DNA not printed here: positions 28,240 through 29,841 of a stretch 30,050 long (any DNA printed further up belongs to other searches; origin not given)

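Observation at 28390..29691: Unusual secreted nuclease architecture: signal/anchor + YhcG_N (DUF1016) + staphylococcal-nuclease domain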

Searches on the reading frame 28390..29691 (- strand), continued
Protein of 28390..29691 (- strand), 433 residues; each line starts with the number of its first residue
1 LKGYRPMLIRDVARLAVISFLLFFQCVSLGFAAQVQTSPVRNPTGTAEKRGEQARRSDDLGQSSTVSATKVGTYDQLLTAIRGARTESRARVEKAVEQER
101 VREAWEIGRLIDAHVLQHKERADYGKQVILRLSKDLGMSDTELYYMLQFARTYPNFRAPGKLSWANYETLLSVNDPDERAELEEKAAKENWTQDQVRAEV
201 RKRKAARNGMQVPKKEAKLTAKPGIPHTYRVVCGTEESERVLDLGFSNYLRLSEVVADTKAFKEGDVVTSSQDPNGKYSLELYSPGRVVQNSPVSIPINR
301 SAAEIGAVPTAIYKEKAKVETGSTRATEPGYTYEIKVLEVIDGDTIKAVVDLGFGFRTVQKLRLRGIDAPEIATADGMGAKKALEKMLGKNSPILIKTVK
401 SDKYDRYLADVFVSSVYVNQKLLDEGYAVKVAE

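Call 28: fold_search(model_id=the predicted structure, library=pdb)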
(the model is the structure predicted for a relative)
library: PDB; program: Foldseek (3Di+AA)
matches with E <= 10: 777; with E <= 0.001: 295
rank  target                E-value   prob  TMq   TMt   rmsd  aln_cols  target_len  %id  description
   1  4kta                  3.1e-07  1.00  0.22  0.70   1.8       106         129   25  Crystal structure of Staphylococcal nuclease variant Delta+PHS R105Q at cryogenic temperatures (released 2013-06-12)
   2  5kru                  3.4e-07  1.00  0.22  0.67   2.1       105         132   27  Crystal structure of Staphylococcal nuclease variant Delta+PHS T62E/V66K at cryogenic temperature (released 2016-07-27)
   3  5kyi                  4.0e-07  1.00  0.22  0.68   2.0       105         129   26  Crystal structure of Staphylococcal nuclease variant Delta+PHS T62K/V66E pH 9 at cryogenic temperature (released 2016-08-03)
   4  3bdc                  4.3e-07  1.00  0.22  0.70   1.8       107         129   25  Crystal structure of Staphylococcal nuclease variant Delta+PHS at cryogenic temperature (released 2008-11-04)
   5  5isr                  4.5e-07  1.00  0.22  0.70   1.8       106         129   25  Crystal structure of Staphylococcal nuclease variant Delta+PHS L38E at cryogenic temperature (released 2016-03-23)
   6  3sr1                  4.5e-07  1.00  0.22  0.69   2.1       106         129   25  Crystal structure of Staphylococcal nuclease variant Delta+PHS A69G bound to Ca2+ and thymidine-5',3'-diphosphate at cry (released 2011-07-27)
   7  4dfa                  4.5e-07  1.00  0.22  0.68   2.1       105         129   25  Crystal structure of Staphylococcal nuclease variant Delta+PHS I92A/L36A at cryogenic temperature (released 2012-02-01)
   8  4nkl                  4.7e-07  1.00  0.22  0.70   2.1       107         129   25  Crystal structure of Staphylococcal nuclease variant Delta+PHS V66A/I92Q at cryogenic temperature (released 2013-11-20)
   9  4zuj                  4.7e-07  1.00  0.22  0.69   2.1       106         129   25  Crystal structure of Staphylococcal nuclease variant Delta+PHS Y91H at cryogenic temperature (released 2015-05-27)
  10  3p75                  4.7e-07  1.00  0.22  0.69   2.5       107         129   25  Crystal structure of Staphylococcal nuclease variant Delta+PHS V104D at cryogenic temperature (released 2010-11-17)
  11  5job                  5.0e-07  1.00  0.22  0.70   1.8       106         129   25  Crystal structure of Staphylococcal nuclease variant Delta+PHS L25K/I92A at cryogenic temperature (released 2016-05-11)
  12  6u0x                  5.0e-07  1.00  0.22  0.70   1.8       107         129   25  Crystal structure of Staphylococcal nuclease variant Delta+PHS Q123D at cryogenic temperature (released 2019-08-28)
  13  4f8m                  5.3e-07  1.00  0.22  0.69   2.1       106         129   27  Crystal structure of Staphylococcal nuclease variant Delta+PHS V23I/I92V at cryogenic temperature (released 2012-06-13)
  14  6eeg                  5.3e-07  1.00  0.22  0.70   2.1       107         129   25  Crystal structure of Staphylcoccal nuclease variant Delta+PHS T62E at cryogenic temperature (released 2018-08-29)
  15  4khv                  5.6e-07  1.00  0.22  0.70   1.8       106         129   25  Crystal structure of Staphylococcal nuclease variant Delta+PHS V23S at cryogenic temperature (released 2013-05-15)
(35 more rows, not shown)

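Call 29: search_solved_structures(query=A1, max_evalue=1, show_alignments=3)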
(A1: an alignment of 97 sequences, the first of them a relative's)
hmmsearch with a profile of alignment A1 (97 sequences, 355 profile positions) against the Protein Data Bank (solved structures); distinct sequences matched with E-value up to 1: 284 (the best 60 are shown).
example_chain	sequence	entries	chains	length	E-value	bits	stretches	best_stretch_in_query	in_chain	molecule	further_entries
5jav_A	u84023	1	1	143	7.6e-13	51.4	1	248-351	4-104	Thermonuclease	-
3oso_A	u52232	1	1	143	3.7e-12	49.2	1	248-351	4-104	Thermonuclease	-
6xsh_A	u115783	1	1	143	3.8e-12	49.1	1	248-351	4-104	Thermonuclease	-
3mhb_A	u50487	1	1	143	3.9e-12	49.1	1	248-351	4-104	Thermonuclease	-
4j1m_A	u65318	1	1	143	4e-12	49.1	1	248-351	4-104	Thermonuclease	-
3d4d_A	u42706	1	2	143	4.3e-12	48.9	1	248-351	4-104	Thermonuclease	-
5isr_A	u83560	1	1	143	7.7e-12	48.1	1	248-351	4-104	Thermonuclease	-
4zuj_A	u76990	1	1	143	8.2e-12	48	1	248-351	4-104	Thermonuclease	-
3shl_A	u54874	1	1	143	8.3e-12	48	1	248-351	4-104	Thermonuclease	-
4kta_A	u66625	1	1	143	8.6e-12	48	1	248-351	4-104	Thermonuclease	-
4f8m_A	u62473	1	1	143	9.6e-12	47.8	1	248-351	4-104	Thermonuclease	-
2rbm_A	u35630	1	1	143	1.5e-11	47.1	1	248-351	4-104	Thermonuclease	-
3c1e_A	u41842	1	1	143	1.8e-11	46.9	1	248-351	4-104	Thermonuclease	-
3ero_A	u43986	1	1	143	1.8e-11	46.9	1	248-351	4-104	Thermonuclease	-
3nxw_A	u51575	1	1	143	1.9e-11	46.8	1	248-351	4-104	Thermonuclease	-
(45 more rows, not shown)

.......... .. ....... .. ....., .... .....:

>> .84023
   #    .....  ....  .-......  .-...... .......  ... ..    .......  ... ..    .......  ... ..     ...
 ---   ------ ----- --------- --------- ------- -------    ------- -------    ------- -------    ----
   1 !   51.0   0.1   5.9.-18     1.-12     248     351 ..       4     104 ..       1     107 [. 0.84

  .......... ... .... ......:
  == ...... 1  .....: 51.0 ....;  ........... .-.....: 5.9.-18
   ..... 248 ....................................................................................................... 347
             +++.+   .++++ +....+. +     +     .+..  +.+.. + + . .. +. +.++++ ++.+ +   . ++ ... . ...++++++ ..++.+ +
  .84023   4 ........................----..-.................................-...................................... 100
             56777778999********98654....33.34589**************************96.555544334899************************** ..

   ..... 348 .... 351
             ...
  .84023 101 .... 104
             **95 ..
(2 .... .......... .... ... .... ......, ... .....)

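Call 31: find_related_loci(query=A1, collection=genome_contigs, flank=6000)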
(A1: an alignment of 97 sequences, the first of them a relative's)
Query A1 (427 aa) in genome_contigs; peptide patterns used: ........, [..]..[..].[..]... (x = any residue, [..] = any of these).
180 stretches matched a pattern; 169 encode a relative of the query (tblastn E <= 1e-3); the best 80 are kept; 80 distinct loci.
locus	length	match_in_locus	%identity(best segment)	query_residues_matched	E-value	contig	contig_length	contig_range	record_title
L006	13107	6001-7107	55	26-425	2e-127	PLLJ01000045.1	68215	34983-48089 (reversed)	MAG: Candidatus Omnitrophota bacterium isolate fen_1321 73.20120800_E3X.43_contig_3563, whole genome shotgun sequence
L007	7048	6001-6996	59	1-382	2e-127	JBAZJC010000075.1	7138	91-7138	MAG: Candidatus Omnitrophota bacterium isolate SO_2017_LW4_11 scaffold_20385_c1_LW137-91_2017, whole genome shotgun sequ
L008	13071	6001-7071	53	1-427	5e-126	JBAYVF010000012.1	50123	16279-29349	MAG: Candidatus Omnitrophota bacterium isolate SO_2016_LW3_53 scaffold01015_LW162_2016, whole genome shotgun sequence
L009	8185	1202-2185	56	64-427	6e-118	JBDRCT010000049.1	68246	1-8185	MAG: Candidatus Omnitrophota bacterium isolate MEGAHIT-group-1.200 k141_10569235, whole genome shotgun sequence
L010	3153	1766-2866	50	28-425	4e-120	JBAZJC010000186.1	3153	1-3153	MAG: Candidatus Omnitrophota bacterium isolate SO_2017_LW4_11 scaffold_64409_c1_LW137-91_2017, whole genome shotgun sequ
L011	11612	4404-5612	49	14-425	1e-113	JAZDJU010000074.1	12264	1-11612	MAG: Candidatus Omnitrophota bacterium isolate MEGAHIT-group-0.500 k141_16497178, whole genome shotgun sequence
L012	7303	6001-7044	52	64-425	5e-113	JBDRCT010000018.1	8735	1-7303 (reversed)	MAG: Candidatus Omnitrophota bacterium isolate MEGAHIT-group-1.200 k141_11842266, whole genome shotgun sequence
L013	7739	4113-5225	53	57-425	4e-112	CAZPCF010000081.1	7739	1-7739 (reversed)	MAG TPA_asm: uncultured bacterium isolate SRP178699_co1_136 genome assembly, contig: NODE_13502_length_7739_cov_4.276939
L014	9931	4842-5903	46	1-425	1e-110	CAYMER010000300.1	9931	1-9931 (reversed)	MAG TPA_asm: uncultured bacterium isolate binchicken_co18_506 genome assembly, contig: k141_2776146, whole genome shotgu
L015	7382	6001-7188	47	8-425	1e-110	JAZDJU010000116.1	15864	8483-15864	MAG: Candidatus Omnitrophota bacterium isolate MEGAHIT-group-0.500 k141_14780264, whole genome shotgun sequence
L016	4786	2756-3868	50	39-427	1e-110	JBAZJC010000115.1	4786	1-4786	MAG: Candidatus Omnitrophota bacterium isolate SO_2017_LW4_11 scaffold_35270_c1_LW137-91_2017, whole genome shotgun sequ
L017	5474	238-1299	51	54-427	2e-110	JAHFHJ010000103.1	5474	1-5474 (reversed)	MAG: Candidatus Omnitrophota bacterium isolate nzgw336 NODE_56444_length_5475_cov_4.243183, whole genome shotgun sequenc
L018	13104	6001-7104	51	64-427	2e-109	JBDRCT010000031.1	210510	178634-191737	MAG: Candidatus Omnitrophota bacterium isolate MEGAHIT-group-1.200 k141_3116425, whole genome shotgun sequence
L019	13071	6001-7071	50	64-427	1e-108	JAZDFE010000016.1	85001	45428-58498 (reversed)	MAG: Candidatus Omnitrophota bacterium isolate MEGAHIT-group-0.189 k141_7625681, whole genome shotgun sequence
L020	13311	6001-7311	47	8-425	1e-108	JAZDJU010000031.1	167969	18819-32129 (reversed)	MAG: Candidatus Omnitrophota bacterium isolate MEGAHIT-group-0.500 k141_16189002, whole genome shotgun sequence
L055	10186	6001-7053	33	54-424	6e-56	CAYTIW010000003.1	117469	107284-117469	MAG TPA_asm: uncultured Planctomycetales bacterium isolate binchicken_co115_236 genome assembly, contig: NODE_278_length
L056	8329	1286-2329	34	67-422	7e-56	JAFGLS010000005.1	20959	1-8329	MAG: Syntrophaceae bacterium isolate Zod_Metabat.41 k87_262369, whole genome shotgun sequence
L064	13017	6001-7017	32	61-425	1e-52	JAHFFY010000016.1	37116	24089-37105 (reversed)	MAG: Candidatus Omnitrophota bacterium isolate nzgw302 NODE_1260_length_37117_cov_4.033328, whole genome shotgun sequenc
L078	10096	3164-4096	34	90-422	8e-49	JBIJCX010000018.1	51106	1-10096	MAG: Opitutaceae bacterium isolate ME2006-08-22D15_3300044611_group2_bin127 Rohwer_bin2637_scaffold_337_c1, whole genome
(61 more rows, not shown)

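Call 45: search_protein_families(library=padloc, proteins=[window:28390-29691:-, L055:6001-7053:+, L056:1286-2329:+], max_evalue=0.01)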
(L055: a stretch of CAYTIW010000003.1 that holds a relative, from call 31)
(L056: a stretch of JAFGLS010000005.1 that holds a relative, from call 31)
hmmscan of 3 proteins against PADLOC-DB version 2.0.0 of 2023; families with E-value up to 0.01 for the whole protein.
window:28390-29691:- (433 aa): 26 families (the best 25 are shown)
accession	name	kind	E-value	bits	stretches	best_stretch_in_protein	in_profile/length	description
PDLC04807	PDC-S02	-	5.7e-26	89.6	1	72-216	11-165/351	-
PDLC04827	PDC-S02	-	1.1e-24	85.3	1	72-200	8-143/234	-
PDLC04825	PDC-S02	-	3.5e-19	67.4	1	66-203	6-152/193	-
PDLC04812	PDC-S02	-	8.8e-19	65.9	1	73-198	7-139/151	-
PDLC04797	PDC-S02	-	8.3e-18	62.7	1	74-181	5-119/126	-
PDLC04811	PDC-S02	-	3.6e-17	60.7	1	68-220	6-167/172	-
PDLC04831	PDC-S02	-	9.3e-17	59.5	1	71-221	8-167/346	-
PDLC04802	PDC-S02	-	6.8e-16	56.8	1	73-189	8-133/171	-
PDLC04795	PDC-S02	-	7.1e-16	56.3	1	70-221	20-180/357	-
PDLC04820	PDC-S02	-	7.4e-16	56.1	1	64-197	15-159/332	-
PDLC04826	PDC-S02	-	3.4e-15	54.3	1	71-218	8-164/222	-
PDLC04822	PDC-S02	-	1.1e-14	52.8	1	75-208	11-153/294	-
PDLC04821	PDC-S02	-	1.7e-12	45.6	1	75-180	11-125/133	-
PDLC04808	PDC-S02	-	2e-12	45.3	1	76-171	6-108/111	-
PDLC04817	PDC-S02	-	3.2e-11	41.3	1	75-203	9-146/286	-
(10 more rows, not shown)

L055:6001-7053:+ (351 aa): 28 families (the best 25 are shown)
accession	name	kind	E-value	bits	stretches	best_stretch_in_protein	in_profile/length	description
PDLC04807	PDC-S02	-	7.3e-24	82.6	1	17-142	15-151/351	-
PDLC04827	PDC-S02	-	1.6e-22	78.3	1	14-142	9-145/234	-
PDLC04812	PDC-S02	-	1e-18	65.7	1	15-141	8-142/151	-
PDLC04820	PDC-S02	-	2.6e-18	64.2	1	15-142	26-164/332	-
PDLC04825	PDC-S02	-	2.2e-16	58.3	1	20-142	19-151/193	-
PDLC04821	PDC-S02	-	3.7e-16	57.5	1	30-123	29-128/133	-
PDLC04817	PDC-S02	-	6.4e-16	56.7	1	33-142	30-145/286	-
PDLC04797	PDC-S02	-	7.5e-15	53.1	1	17-122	7-120/126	-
PDLC04822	PDC-S02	-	8.5e-15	53.1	1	31-142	30-147/294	-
PDLC04802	PDC-S02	-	4.9e-14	50.8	1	16-129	10-133/171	-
PDLC04831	PDC-S02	-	5.7e-12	43.8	1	15-143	15-149/346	-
PDLC04808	PDC-S02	-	1.3e-11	42.7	1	30-111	23-108/111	-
PDLC04804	PDC-S02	-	1.5e-11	42.3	1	15-169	15-176/203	-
PDLC04795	PDC-S02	-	1.9e-11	41.8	1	17-143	30-162/357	-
PDLC04826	PDC-S02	-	2.2e-11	41.8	1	18-142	18-148/222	-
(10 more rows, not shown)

L056:1286-2329:+ (348 aa): 27 families (the best 25 are shown)
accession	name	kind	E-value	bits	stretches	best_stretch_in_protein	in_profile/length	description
PDLC04827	PDC-S02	-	1.2e-27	95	1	2-127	10-142/234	-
PDLC04807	PDC-S02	-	2.6e-26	90.7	1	2-128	13-149/351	-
PDLC04812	PDC-S02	-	4.2e-23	79.9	1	2-126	8-139/151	-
PDLC04820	PDC-S02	-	2.7e-19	67.4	1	3-126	27-160/332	-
PDLC04797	PDC-S02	-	1.1e-18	65.5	1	3-111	6-121/126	-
PDLC04802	PDC-S02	-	1.4e-16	59.1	1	4-117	11-133/171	-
PDLC04817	PDC-S02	-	3.1e-16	57.7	1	4-128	10-143/286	-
PDLC04825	PDC-S02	-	1e-15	56.2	1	3-128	15-149/193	-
PDLC04822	PDC-S02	-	2.4e-15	54.9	1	3-131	11-148/294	-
PDLC04826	PDC-S02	-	2.7e-15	54.6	1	2-131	11-149/222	-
PDLC04808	PDC-S02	-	1.7e-14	52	1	3-100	5-109/111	-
PDLC04795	PDC-S02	-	3.2e-14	50.9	1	2-132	24-163/357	-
PDLC04831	PDC-S02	-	4.5e-14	50.7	1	2-133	11-151/346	-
PDLC04821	PDC-S02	-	1.2e-11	42.9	1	3-113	11-130/133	-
PDLC04805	PDC-S02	-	2e-11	42.4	1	2-83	17-104/107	-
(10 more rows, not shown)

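Call 46: search_protein_families(library=pfam, proteins=[L055:6001-7053:+, L056:1286-2329:+, L078:3164-4096:+, L064:6001-7017:+, L003:7513-8004:+, L003:6575-7429:+, L003:9213-9998:+], max_evalue=0.01)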
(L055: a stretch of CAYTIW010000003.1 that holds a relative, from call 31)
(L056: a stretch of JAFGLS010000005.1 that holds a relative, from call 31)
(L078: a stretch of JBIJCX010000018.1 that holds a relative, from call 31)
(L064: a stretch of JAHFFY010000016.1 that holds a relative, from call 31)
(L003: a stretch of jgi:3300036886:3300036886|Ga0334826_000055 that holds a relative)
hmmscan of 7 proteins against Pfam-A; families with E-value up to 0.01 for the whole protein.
L055:6001-7053:+ (351 aa): 3 families
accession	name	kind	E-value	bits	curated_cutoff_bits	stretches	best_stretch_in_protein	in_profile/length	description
PF17761.7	DUF1016_N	-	7.4e-19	68.7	32.8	1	30-141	14-131/137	DUF1016 N-terminal domain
PF00565.23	SNase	-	8.9e-09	36.2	21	1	277-350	2-75/107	Staphylococcal nuclease homologue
PF08206.17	OB_RNB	-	8.4e-05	22.6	24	1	233-266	10-43/58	Ribonuclease B OB domain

L056:1286-2329:+ (348 aa): 2 families
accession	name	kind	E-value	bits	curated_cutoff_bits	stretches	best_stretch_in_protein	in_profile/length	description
PF17761.7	DUF1016_N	-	2.1e-21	76.9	32.8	1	9-130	2-132/137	DUF1016 N-terminal domain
PF00565.23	SNase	-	1.4e-06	29.1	21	1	259-348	1-74/107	Staphylococcal nuclease homologue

L078:3164-4096:+ (311 aa): 2 families
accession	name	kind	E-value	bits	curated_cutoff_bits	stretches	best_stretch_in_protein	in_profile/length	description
PF17761.7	DUF1016_N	-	1.5e-12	48.2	32.8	1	4-101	20-126/137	DUF1016 N-terminal domain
PF00565.23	SNase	-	3.4e-08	34.3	21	1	239-311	1-74/107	Staphylococcal nuclease homologue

L064:6001-7017:+ (339 aa): 2 families
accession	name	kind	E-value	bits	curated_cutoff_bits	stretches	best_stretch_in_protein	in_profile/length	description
PF17761.7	DUF1016_N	-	5.5e-20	72.3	32.8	1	13-135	4-132/137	DUF1016 N-terminal domain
PF00565.23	SNase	-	2e-05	25.4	21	1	260-322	1-60/107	Staphylococcal nuclease homologue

L003:7513-8004:+ (163 aa): 0 families

L003:6575-7429:+ (284 aa): 0 families

L003:9213-9998:+ (261 aa): 0 families
